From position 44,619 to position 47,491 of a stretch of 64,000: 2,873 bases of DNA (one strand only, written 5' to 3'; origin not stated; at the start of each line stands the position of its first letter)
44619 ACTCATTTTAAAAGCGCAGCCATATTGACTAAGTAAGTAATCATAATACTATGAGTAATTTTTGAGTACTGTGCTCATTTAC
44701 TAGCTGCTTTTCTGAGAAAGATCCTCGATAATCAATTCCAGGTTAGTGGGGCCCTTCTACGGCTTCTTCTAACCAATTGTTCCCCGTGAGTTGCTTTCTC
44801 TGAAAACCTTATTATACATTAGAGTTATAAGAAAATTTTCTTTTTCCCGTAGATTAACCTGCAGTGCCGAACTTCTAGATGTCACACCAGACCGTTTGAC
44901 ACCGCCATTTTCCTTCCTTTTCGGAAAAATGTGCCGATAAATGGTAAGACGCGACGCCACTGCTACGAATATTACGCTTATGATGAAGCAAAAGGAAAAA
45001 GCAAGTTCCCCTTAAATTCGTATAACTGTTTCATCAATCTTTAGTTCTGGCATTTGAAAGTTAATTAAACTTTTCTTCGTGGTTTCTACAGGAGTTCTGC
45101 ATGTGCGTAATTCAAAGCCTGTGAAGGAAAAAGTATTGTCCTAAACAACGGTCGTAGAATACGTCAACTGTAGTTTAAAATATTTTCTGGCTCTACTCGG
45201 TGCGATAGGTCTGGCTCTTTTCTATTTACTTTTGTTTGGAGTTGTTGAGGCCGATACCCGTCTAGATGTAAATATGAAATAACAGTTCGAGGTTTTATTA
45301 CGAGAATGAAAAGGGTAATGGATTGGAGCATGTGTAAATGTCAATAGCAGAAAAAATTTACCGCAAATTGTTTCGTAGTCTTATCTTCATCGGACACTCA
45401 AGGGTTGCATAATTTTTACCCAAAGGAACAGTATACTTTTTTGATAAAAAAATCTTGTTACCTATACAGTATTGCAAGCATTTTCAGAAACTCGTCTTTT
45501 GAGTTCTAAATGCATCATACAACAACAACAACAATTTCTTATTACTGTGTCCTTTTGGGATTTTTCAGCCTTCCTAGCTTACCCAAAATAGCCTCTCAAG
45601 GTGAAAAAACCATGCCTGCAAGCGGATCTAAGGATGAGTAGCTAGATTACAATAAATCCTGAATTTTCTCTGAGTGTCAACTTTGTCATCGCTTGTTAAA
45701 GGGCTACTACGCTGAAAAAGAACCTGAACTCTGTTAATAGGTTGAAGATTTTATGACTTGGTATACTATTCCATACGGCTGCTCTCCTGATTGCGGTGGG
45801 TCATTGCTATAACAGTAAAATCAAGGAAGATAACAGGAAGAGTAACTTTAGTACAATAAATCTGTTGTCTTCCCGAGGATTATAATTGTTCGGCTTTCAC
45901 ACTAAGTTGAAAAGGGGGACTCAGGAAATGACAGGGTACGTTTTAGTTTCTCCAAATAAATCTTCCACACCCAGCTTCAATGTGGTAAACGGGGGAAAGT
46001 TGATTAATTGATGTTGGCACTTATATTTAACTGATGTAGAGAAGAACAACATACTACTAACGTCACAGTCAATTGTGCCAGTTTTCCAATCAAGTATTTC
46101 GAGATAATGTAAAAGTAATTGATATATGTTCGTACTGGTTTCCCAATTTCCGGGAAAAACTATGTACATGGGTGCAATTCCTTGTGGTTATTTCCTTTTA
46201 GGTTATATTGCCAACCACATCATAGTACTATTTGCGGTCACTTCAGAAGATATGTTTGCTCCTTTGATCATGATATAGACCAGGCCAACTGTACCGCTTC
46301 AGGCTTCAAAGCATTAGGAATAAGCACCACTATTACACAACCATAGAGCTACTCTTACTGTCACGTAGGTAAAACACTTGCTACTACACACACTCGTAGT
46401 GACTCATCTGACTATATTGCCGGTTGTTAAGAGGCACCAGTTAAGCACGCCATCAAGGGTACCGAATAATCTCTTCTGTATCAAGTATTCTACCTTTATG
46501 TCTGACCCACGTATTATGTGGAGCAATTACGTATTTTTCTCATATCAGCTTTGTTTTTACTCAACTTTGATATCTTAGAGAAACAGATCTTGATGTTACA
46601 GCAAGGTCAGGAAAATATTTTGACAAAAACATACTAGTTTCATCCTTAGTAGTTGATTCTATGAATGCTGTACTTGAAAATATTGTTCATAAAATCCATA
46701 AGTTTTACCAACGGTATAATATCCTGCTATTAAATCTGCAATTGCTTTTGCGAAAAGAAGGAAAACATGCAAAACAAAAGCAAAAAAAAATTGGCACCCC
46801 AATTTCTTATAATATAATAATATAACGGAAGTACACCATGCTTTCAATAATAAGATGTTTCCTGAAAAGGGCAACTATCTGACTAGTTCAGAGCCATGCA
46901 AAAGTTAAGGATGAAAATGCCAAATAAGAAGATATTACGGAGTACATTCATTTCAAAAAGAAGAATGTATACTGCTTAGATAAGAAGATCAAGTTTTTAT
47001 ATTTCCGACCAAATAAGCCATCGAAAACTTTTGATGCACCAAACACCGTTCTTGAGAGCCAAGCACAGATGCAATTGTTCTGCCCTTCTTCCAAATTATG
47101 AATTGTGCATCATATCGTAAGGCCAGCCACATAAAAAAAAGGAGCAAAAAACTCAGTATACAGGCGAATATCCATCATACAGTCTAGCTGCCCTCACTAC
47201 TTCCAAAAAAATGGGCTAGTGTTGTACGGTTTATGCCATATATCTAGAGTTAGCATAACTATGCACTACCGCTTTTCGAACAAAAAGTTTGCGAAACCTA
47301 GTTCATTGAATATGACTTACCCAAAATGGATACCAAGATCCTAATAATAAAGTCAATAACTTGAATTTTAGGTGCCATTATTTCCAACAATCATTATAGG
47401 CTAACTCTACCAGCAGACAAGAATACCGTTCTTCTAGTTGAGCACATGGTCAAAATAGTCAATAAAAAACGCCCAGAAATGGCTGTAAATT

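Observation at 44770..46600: Unannotated third FLO-type unit: a YAR060C-like element followed by a heavily decayed flocculin relic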

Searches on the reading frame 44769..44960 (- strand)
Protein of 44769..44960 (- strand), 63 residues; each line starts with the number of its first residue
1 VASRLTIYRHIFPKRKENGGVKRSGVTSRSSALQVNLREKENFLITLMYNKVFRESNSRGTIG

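Call 53: search_protein_families(library=pfam, proteins=[window:44769-44960:-], max_evalue=1)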
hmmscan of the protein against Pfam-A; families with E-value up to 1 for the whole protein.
window:44769-44960:- (63 aa): 0 families

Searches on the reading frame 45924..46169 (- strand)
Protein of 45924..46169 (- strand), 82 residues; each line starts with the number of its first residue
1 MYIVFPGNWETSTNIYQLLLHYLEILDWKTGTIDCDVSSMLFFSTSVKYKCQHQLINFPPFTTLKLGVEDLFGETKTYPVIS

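Call 43: list_cluster_members(proteins=[window:45924-46169:-, window:46119-46343:+, window:46378-46575:+, window:44772-44960:-, window:46662-46874:-, window:45167-45331:-, window:46661-46822:+, window:46126-46275:+, window:45510-45638:+])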
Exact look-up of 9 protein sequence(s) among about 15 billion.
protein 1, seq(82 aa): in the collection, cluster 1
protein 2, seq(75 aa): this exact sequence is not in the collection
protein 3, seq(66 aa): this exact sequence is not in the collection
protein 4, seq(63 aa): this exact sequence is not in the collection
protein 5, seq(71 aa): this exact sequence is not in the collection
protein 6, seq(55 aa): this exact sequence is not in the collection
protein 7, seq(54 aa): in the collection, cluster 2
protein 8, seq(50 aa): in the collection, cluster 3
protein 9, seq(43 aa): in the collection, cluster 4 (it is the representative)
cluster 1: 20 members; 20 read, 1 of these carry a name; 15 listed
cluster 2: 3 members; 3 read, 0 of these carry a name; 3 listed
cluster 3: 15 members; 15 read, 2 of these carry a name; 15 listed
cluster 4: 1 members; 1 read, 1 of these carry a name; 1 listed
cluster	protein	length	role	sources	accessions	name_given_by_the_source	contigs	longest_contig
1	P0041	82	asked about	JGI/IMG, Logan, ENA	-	hypothetical protein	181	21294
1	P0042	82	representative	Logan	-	-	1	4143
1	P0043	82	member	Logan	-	-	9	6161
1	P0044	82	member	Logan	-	-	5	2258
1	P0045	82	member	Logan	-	-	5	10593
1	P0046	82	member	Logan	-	-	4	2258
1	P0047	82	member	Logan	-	-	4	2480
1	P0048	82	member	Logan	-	-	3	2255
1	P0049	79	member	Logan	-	-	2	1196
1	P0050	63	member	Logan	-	-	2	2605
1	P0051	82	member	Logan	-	-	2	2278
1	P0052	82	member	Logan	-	-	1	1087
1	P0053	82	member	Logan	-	-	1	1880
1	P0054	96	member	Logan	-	-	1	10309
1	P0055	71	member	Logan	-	-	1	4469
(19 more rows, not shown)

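Call 44: find_homologous_proteins(query=window:45924-46169:-, max_evalue=0.001)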
Query seq(82 aa) (82 aa): 2 proteins with E <= 0.001 among 2 candidates.
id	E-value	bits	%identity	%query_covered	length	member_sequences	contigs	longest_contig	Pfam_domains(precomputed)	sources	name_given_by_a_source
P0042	2.9e-49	182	99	100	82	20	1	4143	-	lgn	-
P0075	4.7e-44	166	94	100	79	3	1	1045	-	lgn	-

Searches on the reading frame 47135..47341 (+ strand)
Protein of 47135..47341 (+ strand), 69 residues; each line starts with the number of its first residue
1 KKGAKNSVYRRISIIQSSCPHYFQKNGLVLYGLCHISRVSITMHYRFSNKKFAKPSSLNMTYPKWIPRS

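Call 68: search_protein_representatives(protein=window:47135-47341:+)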
Query: 69 residues. Proteins with E-value up to 0.001 (for the whole library): 1; up to 1e-10: 0; up to 1e-30: 0. The best 1 are listed.
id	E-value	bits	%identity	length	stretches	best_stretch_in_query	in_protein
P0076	5.3e-05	39.2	47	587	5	24-43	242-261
